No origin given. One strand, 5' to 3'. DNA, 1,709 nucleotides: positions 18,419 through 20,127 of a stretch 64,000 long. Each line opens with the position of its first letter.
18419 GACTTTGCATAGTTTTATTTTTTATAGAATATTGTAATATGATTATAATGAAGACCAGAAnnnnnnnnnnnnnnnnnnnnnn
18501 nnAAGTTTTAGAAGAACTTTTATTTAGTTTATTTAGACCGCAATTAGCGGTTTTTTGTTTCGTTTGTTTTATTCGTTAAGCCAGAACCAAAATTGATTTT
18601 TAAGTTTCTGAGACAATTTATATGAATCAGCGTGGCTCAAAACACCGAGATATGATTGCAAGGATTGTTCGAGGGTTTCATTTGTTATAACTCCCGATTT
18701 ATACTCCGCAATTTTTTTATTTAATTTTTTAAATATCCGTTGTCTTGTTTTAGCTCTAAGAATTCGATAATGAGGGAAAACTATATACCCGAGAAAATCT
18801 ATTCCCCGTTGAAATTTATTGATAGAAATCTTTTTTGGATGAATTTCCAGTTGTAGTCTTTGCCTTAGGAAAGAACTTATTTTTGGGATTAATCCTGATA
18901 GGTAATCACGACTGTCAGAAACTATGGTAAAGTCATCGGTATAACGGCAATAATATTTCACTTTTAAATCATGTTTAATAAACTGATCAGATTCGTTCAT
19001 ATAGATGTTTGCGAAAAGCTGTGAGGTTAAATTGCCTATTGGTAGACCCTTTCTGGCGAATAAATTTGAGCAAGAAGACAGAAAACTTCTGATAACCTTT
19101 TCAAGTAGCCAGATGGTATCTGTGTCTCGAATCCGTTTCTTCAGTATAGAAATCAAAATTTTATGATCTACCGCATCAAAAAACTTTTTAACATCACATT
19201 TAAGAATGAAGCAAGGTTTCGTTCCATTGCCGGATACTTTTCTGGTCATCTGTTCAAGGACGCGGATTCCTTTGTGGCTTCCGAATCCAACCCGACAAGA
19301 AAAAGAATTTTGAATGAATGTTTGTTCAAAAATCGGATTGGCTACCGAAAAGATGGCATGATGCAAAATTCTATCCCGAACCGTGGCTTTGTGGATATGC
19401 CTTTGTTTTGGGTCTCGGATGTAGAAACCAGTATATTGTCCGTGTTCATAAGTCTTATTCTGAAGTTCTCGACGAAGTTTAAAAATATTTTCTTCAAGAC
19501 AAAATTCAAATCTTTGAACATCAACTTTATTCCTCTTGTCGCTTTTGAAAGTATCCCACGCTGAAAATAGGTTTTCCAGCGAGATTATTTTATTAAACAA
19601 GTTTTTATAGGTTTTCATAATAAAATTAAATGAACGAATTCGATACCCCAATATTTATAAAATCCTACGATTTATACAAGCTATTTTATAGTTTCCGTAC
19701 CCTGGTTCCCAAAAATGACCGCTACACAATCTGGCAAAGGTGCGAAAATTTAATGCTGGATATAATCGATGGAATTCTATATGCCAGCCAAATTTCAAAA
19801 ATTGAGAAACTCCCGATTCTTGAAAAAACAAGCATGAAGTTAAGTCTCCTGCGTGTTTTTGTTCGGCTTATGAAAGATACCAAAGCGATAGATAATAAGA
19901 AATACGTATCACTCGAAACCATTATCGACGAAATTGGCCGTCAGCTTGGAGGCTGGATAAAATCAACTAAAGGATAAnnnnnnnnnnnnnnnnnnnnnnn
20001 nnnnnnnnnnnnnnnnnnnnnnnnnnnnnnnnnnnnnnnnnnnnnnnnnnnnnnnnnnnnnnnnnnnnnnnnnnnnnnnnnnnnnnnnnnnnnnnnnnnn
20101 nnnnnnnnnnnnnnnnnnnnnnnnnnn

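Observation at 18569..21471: Complete diversity-generating retroelement: RT, divergent Avd, TR and C-terminal VR with adenine-only substitutions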

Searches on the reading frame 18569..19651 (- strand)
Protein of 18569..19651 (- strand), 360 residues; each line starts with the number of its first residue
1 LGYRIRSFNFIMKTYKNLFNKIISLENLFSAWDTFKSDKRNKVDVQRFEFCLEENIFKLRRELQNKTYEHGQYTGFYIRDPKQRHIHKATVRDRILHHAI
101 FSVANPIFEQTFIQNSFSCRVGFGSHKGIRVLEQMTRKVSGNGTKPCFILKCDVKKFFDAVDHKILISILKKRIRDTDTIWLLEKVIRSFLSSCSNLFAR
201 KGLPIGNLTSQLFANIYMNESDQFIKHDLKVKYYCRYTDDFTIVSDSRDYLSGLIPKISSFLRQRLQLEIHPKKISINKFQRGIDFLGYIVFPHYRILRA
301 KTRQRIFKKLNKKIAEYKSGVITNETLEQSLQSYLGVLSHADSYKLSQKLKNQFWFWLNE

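Call 5: search_protein_families(library=pfam, proteins=[window:18569-19651:-], max_evalue=0.1)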
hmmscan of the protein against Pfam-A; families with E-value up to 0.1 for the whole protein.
window:18569-19651:- (360 aa): 1 family
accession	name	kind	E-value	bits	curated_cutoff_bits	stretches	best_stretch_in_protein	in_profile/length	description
PF00078.32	RVT_1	-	4.6e-23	82.5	29.6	1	82-291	8-205/205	Reverse transcriptase (RNA-dependent DNA polymerase)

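Call 6: search_protein_families(library=ncbifam, proteins=[window:18569-19651:-], max_evalue=0.1)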
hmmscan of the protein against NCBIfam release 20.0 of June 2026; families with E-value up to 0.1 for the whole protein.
window:18569-19651:- (360 aa): 6 families
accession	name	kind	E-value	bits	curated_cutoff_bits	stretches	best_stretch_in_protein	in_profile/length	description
TIGR04416.1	group_II_RT_mat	equivalog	1e-43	149.8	300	1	30-317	6-298/353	group II intron reverse transcriptase/maturase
NF041747.1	Drt3a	equivalog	3.7e-22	79.2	200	1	144-334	108-299/412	antiviral reverse transcriptase Drt3a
NF041746.1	Drt2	equivalog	9.2e-18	64.6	390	2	199-327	220-357/416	antiviral reverse transcriptase Drt2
NF038233.2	retron_St85_RT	exception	1e-14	54.5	235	1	148-343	90-278/289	retron St85 family RNA-directed DNA polymerase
TIGR04499.1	abortive_AbiA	subfamily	1.5e-06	27.2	250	1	137-274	136-287/615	AbiA family abortive infection protein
NF041750.1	Drt5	equivalog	0.0001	21.4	550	1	145-278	125-251/484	antiviral reverse transcriptase Drt5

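Call 45: search_solved_structures(query=window:18569-19618:-, max_evalue=0.001, show_alignments=1)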
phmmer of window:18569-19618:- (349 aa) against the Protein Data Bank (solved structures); distinct sequences matched with E-value up to 0.001: 12.
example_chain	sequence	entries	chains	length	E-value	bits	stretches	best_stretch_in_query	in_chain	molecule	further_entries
8ub7_A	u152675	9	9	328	3.4e-44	154.7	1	2-343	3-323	Reverse transcriptase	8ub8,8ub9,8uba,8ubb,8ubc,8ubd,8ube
7uim_D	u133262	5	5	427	5.2e-21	78.5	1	5-306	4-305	Group II intron reverse transcriptase/maturase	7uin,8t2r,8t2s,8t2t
5hhj_A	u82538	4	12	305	2.8e-20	76.1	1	8-280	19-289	Retron-type reverse transcriptase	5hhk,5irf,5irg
5hhl_A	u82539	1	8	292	6.9e-20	74.8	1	5-281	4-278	Retron-type reverse transcriptase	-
6ar1_A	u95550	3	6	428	8.8e-20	74.4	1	73-305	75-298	GsI-IIC RT | Trt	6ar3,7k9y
5g2x_C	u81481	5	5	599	3.7e-16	62.5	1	40-225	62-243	GROUP II INTRON-ENCODED PROTEIN LTRA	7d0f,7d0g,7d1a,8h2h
6me0_C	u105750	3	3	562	8.1e-15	58.1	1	51-308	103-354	Maturase reverse transcriptase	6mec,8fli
8bgj_A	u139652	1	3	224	1.1e-11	47.9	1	137-279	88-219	RNA-directed DNA polymerase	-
9d5x_A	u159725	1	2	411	1.5e-09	40.9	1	6-303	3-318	Group II intron-like 4 reverse transcriptase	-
9d4s_A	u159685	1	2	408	1.7e-09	40.6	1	7-303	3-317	Group II intron-like 4 reverse transcriptase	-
9z6y_A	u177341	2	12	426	3.4e-06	29.8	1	140-255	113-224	Drt3a reverse transcriptase protein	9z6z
9e8z_H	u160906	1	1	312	0.0003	23.4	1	136-313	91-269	Retron Ec83 reverse transcriptase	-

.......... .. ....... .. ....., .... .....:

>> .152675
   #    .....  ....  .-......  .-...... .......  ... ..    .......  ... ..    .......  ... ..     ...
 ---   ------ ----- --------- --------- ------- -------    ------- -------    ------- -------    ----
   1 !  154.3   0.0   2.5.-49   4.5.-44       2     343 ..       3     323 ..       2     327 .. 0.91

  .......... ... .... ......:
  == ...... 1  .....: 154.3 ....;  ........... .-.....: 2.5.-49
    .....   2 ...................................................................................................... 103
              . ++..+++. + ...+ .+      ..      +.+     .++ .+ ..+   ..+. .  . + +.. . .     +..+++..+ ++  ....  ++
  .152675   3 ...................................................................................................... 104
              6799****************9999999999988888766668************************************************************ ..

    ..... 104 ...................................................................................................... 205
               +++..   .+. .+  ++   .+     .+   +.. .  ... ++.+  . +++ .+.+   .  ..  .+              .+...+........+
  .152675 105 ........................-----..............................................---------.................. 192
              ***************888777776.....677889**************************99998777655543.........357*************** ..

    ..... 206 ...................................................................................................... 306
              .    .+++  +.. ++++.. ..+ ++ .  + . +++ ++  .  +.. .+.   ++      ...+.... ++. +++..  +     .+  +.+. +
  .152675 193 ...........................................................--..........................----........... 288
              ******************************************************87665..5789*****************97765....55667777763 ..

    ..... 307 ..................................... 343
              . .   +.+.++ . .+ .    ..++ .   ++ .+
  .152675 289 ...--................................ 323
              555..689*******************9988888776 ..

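Call 73: search_protein_families(library=phrogs, proteins=[window:18569-19618:-], max_evalue=0.01)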
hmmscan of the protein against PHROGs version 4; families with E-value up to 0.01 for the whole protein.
window:18569-19618:- (349 aa): 2 families
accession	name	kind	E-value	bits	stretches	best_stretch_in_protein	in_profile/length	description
phrog_1423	-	DNA, RNA and nucleotide metabolism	3.9e-116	390.5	1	1-345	96-440/1040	Reverse transcriptase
phrog_2825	-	DNA, RNA and nucleotide metabolism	3.4e-11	43.9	1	137-340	111-306/336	polymerase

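Call 98: search_dna_similar(query=window:18569-19618:-, collection=phages, mode=protein, max_rows=12)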
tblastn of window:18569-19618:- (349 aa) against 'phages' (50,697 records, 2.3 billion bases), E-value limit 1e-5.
Records with a match: 164; places in all: 164; records where one place covers at least 80% of the query: 108.
Best place of each record, by identity: <60% 164.
By first word of the organism name: Bacteriophage 36; Bacteroides 31; uncultured 16; Faecalibacterium 14; Vibrio 6; Pseudomonas 6; CrAssphage 5; Bordetella 5; Bacillus 4; Burkholderia 4; and 23 more.
By host as written in the record: - 80; Faecalibacterium prausnitzii 12; Bacillus alcalophilus CGMCC 1.3604 3; Butyrivibrio fibrisolvens DSM 3071 3; Helicobacter canis 3; Pseudoalteromonas elyakovii HL-AS1 2; Vibrio parahaemolyticus 2; Pseudomonas aeruginosa 2; and 49 more.
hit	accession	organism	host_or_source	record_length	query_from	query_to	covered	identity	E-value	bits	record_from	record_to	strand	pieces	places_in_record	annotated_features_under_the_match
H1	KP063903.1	Bacillus phage BalMu-1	Bacillus alcalophilus CGMCC 1.3604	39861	1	343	98%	39.4%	3e-66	232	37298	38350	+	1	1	retron-type RNA-directed DNA polymerase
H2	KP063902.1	Bacillus phage BalMu-1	Bacillus alcalophilus CGMCC 1.3604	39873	1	343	98%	39.4%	3e-66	232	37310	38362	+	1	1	retron-type RNA-directed DNA polymerase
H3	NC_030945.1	Bacillus phage BalMu-1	Bacillus alcalophilus CGMCC 1.3604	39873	1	343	98%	39.4%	3e-66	232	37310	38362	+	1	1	Reverse transcriptase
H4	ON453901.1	Clostridium phage Saumur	Enterocloster clostridioformis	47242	1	343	98%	38.3%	5e-62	219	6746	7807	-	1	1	reverse transcriptase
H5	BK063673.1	Caudoviricetes sp. vir525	Methanosarcinales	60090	1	339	97%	36.8%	2e-57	206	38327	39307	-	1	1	reverse transcriptase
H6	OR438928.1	Pseudoalteromonas phage ACA1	Pseudoalteromonas elyakovii HL-AS1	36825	8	341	96%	37.1%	8e-54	196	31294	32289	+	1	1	reverse transcriptase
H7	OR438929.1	Pseudoalteromonas phage ACA2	Pseudoalteromonas nigrifaciens HL-AS2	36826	8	341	96%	37.1%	8e-54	196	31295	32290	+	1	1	reverse transcriptase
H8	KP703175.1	ANMV-1 virus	uncultured archaeon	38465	1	339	97%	36.3%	4e-55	199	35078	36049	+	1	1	reverse transcriptase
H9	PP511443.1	Dulem virus 37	Propithecus coquereli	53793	1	339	97%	36.3%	6e-60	213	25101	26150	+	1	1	RT G2 protein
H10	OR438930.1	Pseudoalteromonas phage proACA1-A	Pseudoalteromonas elyakovii HL-AS1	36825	8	341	92%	38.2%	4e-44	203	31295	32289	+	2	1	none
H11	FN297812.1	Vibrio phage VP585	Vibrio parahaemolyticus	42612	8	339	95%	36.3%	3e-53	194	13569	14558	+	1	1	gp20 protein | gp21 protein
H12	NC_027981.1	Vibrio phage VP585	Vibrio parahaemolyticus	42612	8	339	95%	36.3%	3e-53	194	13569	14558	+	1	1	Reverse transcriptase | gp21 protein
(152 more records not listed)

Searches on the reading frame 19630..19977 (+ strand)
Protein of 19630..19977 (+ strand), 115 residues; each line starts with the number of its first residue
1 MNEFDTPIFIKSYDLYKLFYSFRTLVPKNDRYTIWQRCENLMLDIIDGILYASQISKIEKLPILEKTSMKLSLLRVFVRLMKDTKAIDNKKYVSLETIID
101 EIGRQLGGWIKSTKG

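Call 5: search_protein_families(library=pfam, proteins=[window:19630-19977:+], max_evalue=0.1)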
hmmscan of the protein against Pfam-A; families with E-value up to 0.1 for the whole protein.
window:19630-19977:+ (115 aa): 2 families
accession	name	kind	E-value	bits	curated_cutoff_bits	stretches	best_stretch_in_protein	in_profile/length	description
PF22296.2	bAvd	-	6.2e-15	56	40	1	11-112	6-106/107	bAvd-like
PF05635.17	23S_rRNA_IVP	-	0.027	15.1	33.8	0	57-107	55-105/106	23S rRNA-intervening sequence protein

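Call 6: search_protein_families(library=ncbifam, proteins=[window:19630-19977:+], max_evalue=0.1)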
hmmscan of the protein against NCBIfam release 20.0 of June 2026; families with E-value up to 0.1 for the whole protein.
window:19630-19977:+ (115 aa): 2 families
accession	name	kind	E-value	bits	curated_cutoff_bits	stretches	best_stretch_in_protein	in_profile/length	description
NF033474.1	DivGenRetAVD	equivalog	3.3e-20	72.3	80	1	7-111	2-104/104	diversity-generating retroelement protein Avd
TIGR02436.1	TIGR02436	subfamily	0.03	14.5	24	0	75-114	69-109/109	four helix bundle protein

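Call 46: search_solved_structures(query=window:19630-19977:+, max_evalue=1, show_alignments=1)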
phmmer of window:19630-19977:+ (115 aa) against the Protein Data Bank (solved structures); distinct sequences matched with E-value up to 1: 3.
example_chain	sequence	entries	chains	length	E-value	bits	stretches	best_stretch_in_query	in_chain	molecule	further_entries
8etq_A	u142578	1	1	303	0.0052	20.1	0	66-107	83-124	k-cTRP5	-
3o60_A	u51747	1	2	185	0.47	13.8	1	14-94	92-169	Lin0861 protein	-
4dwl_A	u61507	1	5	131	0.92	12.9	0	41-111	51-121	Bbp7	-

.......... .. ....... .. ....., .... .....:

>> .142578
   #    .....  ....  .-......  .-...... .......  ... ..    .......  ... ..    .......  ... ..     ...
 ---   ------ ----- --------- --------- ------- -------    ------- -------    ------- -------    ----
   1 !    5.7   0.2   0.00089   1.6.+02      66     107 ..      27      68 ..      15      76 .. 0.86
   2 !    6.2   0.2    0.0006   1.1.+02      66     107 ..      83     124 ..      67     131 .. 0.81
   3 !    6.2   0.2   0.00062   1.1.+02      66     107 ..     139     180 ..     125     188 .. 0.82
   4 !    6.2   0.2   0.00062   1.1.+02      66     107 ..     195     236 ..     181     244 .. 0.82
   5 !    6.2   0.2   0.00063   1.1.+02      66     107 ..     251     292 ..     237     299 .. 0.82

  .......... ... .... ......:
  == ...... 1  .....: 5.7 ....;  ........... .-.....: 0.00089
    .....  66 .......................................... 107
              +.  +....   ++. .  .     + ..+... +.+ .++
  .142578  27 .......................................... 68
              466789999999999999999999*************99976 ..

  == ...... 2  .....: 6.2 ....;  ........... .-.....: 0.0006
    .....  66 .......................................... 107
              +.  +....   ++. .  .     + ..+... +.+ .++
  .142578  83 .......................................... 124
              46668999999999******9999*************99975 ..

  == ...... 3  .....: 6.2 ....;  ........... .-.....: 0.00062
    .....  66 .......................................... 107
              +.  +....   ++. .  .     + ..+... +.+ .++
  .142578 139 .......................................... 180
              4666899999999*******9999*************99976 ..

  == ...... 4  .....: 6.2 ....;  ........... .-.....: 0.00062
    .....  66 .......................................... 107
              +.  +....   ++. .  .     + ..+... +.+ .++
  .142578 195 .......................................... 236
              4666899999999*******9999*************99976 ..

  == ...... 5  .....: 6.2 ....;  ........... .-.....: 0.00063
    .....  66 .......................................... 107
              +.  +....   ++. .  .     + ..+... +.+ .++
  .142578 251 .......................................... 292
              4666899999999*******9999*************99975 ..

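Call 73: search_protein_families(library=phrogs, proteins=[window:19630-19977:+], max_evalue=0.01)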
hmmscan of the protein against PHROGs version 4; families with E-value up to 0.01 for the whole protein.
window:19630-19977:+ (115 aa): 1 family
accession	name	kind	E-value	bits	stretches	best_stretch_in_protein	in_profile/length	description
phrog_3206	-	DNA, RNA and nucleotide metabolism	4.4e-19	69.6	1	7-114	17-125/154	Avd protein of DGR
